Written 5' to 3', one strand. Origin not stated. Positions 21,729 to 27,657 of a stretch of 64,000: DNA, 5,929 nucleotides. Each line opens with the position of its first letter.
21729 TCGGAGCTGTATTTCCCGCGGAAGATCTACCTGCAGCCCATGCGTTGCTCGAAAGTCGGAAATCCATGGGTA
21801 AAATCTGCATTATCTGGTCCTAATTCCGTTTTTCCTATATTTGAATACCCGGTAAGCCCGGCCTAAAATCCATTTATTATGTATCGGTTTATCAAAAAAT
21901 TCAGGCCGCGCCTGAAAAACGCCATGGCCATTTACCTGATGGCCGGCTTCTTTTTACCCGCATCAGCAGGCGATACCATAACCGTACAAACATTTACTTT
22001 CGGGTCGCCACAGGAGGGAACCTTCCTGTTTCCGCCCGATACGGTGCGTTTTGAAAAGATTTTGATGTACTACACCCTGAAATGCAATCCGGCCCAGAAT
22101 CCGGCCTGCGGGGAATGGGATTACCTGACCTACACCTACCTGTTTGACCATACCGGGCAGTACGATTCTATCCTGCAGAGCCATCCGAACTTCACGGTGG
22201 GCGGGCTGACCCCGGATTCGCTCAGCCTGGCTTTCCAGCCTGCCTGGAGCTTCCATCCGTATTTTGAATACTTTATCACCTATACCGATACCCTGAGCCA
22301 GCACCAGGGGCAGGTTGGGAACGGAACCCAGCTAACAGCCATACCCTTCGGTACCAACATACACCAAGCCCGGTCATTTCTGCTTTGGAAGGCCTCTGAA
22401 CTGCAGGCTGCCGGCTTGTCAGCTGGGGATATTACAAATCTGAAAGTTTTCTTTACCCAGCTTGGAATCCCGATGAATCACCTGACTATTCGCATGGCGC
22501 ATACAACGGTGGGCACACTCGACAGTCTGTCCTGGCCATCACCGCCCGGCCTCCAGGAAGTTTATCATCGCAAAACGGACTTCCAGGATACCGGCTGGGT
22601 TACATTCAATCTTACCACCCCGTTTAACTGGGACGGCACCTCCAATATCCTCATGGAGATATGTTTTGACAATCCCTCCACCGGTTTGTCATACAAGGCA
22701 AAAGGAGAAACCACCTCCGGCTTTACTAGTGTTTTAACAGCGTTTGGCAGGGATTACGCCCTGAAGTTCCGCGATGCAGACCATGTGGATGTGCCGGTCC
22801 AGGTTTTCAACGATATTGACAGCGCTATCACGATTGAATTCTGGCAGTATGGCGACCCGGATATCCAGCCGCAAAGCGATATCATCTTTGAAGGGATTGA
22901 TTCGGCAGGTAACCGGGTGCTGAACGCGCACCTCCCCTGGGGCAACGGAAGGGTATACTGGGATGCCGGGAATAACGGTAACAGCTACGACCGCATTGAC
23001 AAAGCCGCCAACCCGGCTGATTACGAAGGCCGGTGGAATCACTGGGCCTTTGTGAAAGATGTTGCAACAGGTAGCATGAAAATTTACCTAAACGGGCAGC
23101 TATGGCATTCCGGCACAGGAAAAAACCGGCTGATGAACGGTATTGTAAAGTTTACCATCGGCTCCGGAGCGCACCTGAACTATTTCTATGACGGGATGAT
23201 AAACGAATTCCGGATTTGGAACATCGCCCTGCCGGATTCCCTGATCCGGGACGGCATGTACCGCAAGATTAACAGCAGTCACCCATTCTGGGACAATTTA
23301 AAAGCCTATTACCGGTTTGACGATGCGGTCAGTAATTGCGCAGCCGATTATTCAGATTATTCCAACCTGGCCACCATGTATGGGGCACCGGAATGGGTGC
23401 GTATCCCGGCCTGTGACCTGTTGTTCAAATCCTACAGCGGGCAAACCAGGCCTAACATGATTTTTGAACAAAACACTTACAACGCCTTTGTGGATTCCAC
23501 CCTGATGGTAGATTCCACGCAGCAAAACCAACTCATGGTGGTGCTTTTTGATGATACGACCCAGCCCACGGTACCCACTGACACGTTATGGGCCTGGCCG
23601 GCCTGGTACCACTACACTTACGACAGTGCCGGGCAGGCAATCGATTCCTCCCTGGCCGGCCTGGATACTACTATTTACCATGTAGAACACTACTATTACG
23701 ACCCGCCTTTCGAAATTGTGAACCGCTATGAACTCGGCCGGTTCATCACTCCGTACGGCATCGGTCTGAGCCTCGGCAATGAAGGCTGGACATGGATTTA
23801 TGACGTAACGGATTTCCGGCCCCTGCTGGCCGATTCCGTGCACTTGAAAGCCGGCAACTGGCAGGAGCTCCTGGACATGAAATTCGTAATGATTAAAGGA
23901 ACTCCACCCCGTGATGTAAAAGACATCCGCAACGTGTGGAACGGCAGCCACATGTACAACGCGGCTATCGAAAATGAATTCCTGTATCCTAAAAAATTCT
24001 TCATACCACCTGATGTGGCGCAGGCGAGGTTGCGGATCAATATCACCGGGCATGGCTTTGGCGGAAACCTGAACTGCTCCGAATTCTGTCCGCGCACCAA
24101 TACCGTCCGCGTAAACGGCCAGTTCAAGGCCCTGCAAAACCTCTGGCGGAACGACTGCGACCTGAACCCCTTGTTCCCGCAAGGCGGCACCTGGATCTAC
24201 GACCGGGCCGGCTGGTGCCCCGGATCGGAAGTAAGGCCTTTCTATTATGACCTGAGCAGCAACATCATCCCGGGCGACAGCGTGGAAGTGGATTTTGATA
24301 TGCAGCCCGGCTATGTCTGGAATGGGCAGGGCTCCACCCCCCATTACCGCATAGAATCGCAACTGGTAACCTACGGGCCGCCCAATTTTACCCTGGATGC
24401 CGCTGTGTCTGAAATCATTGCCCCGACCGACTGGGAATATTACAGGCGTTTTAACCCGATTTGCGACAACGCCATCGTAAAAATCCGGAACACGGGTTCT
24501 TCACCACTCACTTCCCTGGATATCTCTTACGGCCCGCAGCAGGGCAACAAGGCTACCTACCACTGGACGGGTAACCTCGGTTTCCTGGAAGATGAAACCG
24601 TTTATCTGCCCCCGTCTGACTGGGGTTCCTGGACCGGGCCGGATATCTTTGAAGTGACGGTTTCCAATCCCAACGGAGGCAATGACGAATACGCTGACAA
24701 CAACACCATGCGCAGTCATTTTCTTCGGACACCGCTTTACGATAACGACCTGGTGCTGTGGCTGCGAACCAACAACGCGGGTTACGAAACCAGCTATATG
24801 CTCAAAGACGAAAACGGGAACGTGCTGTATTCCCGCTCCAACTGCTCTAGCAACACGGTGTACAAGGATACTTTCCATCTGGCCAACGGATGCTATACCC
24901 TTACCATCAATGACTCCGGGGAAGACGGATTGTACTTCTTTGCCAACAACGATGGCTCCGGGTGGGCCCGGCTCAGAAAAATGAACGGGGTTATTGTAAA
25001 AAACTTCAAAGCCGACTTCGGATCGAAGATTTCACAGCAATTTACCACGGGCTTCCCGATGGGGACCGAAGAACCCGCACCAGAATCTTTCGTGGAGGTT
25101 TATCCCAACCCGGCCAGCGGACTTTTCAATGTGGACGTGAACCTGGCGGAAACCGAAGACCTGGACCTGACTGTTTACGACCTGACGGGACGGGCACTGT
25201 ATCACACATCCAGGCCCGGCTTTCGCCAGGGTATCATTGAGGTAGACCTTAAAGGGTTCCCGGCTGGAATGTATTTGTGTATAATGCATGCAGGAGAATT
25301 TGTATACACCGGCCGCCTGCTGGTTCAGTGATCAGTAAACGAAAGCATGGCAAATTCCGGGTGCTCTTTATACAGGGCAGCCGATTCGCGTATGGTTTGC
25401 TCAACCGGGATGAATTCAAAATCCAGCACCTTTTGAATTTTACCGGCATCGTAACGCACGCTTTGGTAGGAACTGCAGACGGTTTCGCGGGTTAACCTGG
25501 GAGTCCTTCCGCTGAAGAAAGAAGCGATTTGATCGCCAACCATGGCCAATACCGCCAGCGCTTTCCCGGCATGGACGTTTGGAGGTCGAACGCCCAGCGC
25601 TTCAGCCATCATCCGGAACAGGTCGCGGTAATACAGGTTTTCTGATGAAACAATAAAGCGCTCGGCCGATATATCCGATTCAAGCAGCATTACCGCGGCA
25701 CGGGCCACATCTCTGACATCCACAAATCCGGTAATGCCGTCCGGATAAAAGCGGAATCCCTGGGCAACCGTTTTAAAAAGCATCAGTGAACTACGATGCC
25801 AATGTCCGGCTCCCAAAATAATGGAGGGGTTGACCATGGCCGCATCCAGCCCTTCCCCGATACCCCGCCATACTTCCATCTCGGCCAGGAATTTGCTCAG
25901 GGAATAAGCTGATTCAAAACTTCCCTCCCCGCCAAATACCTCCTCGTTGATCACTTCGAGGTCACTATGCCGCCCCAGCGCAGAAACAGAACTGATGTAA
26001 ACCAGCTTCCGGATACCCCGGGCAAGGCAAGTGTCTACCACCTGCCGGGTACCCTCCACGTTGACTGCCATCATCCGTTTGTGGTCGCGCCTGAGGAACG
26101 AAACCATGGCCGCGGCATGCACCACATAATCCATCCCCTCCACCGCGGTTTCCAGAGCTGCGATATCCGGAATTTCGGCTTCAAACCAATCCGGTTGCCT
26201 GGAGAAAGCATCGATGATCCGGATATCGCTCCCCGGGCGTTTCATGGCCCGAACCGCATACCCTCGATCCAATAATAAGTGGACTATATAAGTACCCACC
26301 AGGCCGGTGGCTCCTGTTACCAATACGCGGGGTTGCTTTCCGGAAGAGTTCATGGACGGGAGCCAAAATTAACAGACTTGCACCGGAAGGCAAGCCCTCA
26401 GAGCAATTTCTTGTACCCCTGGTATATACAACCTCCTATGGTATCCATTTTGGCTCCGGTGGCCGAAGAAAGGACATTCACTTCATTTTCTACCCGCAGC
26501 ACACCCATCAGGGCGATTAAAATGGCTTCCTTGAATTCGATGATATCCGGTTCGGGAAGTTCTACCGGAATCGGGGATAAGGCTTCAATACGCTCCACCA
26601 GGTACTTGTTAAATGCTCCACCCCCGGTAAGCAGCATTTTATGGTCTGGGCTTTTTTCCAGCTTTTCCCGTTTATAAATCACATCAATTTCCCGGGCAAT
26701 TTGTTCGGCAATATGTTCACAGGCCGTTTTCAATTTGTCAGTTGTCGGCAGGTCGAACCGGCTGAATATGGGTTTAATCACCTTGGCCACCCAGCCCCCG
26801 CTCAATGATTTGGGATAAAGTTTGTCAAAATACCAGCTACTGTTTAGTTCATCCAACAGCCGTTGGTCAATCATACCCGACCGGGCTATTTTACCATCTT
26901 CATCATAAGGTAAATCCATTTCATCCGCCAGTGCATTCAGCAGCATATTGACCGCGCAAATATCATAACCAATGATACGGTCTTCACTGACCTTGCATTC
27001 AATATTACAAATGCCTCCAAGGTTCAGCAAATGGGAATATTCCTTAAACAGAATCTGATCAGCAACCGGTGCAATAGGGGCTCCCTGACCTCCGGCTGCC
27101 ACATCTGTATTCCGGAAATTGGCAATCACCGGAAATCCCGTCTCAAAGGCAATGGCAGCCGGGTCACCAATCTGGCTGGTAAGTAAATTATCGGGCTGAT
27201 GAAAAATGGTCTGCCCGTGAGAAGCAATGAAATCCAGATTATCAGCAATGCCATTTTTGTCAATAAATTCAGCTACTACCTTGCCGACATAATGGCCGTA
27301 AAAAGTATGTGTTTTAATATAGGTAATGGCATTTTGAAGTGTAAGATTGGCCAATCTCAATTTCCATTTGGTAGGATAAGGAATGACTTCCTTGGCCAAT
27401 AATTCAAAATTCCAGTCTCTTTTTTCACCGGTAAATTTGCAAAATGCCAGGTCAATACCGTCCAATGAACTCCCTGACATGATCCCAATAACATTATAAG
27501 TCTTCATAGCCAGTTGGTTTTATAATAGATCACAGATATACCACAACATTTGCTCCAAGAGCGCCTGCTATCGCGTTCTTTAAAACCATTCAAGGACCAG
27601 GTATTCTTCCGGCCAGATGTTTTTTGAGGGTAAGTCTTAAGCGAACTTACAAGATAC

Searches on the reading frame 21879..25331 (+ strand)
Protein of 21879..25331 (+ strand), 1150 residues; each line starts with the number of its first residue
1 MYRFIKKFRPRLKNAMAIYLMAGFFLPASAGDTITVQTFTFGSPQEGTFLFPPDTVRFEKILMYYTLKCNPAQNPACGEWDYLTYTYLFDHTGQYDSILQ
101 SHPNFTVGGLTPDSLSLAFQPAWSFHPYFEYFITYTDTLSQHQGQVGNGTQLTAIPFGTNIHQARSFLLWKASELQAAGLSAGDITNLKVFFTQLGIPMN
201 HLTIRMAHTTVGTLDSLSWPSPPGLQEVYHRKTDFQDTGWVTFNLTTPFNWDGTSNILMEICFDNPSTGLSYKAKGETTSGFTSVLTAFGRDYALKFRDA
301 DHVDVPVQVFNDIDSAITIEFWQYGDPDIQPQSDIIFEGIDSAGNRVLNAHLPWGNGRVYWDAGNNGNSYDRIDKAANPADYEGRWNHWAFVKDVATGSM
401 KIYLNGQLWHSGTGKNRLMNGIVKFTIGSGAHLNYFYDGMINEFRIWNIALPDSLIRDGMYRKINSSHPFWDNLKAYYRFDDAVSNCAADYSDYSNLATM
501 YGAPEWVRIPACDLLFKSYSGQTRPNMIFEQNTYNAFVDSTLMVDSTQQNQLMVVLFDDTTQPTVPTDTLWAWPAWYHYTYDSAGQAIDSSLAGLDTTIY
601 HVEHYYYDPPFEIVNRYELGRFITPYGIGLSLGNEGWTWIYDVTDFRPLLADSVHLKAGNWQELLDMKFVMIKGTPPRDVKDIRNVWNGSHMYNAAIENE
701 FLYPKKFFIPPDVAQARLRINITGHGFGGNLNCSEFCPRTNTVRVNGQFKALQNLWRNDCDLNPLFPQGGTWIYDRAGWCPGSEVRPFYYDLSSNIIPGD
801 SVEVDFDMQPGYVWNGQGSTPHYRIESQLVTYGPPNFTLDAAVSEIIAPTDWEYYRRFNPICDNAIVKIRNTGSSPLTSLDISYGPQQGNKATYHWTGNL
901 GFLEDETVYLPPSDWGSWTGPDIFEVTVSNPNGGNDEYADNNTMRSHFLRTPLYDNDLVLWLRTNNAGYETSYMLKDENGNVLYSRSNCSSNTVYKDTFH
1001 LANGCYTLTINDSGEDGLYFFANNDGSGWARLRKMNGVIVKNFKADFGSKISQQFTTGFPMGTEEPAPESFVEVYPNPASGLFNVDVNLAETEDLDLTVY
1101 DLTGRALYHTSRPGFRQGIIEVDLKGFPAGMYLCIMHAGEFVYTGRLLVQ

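Call 17: search_protein_families(library=pfam, proteins=[window:21879-25331:+], max_evalue=0.0001)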
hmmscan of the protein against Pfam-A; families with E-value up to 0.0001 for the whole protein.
window:21879-25331:+ (1150 aa): 3 families
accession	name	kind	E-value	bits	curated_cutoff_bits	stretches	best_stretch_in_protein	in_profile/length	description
PF09113.15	N-glycanase_C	-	1.1e-19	71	25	1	693-795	2-109/140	Peptide-N-glycosidase F, C terminal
PF13385.13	Laminin_G_3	-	5e-18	66.1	27.6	1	300-454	4-148/151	Concanavalin A-like lectin/glucanases superfamily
PF18962.6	Por_Secre_tail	-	6.1e-13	49.3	27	1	1074-1142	1-68/75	Secretion system C-terminal sorting domain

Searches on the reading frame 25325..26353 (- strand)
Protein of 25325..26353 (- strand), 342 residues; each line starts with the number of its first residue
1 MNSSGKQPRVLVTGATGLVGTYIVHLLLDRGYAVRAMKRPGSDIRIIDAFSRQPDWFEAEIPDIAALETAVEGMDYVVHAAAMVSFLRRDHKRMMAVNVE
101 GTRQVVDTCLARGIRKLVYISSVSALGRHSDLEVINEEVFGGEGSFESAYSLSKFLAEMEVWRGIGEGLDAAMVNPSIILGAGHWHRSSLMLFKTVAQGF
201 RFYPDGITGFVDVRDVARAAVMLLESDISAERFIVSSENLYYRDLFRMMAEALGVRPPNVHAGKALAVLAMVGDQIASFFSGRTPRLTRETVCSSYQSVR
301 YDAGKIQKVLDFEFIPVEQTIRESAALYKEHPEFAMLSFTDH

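Call 46: search_protein_families(library=pfam, proteins=[window:25325-26353:-], max_evalue=0.01)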
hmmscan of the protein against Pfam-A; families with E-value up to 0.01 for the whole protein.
window:25325-26353:- (342 aa): 9 families
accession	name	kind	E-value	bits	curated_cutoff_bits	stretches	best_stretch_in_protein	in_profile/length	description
PF01370.27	Epimerase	-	7.1e-29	101.3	20.9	1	10-226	1-227/240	NAD dependent epimerase/dehydratase family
PF01073.25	3Beta_HSD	-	6.4e-24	84.9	22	1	11-184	1-186/280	3-beta hydroxysteroid dehydrogenase/isomerase family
PF07993.18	NAD_binding_4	-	1.9e-19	70.3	20.1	1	68-188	83-210/258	Male sterility protein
PF13460.12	NAD_binding_10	-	3.7e-13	50.2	27.2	1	14-141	1-118/184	NAD(P)H-binding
PF16363.11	GDP_Man_Dehyd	-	1.3e-10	41.7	27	1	11-159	1-162/332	GDP-mannose 4,6 dehydratase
PF04321.23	RmlD_sub_bind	-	3.9e-10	39.7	27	1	9-122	2-101/287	RmlD substrate binding domain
PF02719.21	Polysacc_synt_2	-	2.5e-08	33.9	20.2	1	10-122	1-128/293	Polysaccharide biosynthesis protein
PF05368.20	NmrA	-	5.8e-08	33.1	27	1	9-132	4-116/298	NmrA-like family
PF00106.31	adh_short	-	0.0066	16.4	26.6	0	10-123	3-137/195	short chain dehydrogenase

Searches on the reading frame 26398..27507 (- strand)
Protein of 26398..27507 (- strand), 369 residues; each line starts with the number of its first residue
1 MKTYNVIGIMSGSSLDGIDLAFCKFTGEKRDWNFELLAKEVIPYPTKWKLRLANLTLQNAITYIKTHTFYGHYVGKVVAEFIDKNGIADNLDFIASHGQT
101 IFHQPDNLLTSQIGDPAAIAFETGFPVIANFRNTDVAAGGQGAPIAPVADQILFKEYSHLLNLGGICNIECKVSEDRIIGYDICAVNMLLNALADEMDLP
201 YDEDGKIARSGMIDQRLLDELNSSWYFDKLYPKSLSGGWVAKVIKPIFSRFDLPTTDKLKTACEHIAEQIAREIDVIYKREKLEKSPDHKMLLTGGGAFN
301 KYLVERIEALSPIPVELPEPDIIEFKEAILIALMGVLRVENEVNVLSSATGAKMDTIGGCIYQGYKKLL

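Call 46: search_protein_families(library=pfam, proteins=[window:26398-27507:-], max_evalue=0.01)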
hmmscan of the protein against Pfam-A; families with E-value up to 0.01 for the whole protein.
window:26398-27507:- (369 aa): 1 family
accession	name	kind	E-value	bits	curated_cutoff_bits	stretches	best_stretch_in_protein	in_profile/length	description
PF03702.20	AnmK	-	1.3e-60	205.9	24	1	6-363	3-366/367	Anhydro-N-acetylmuramic acid kinase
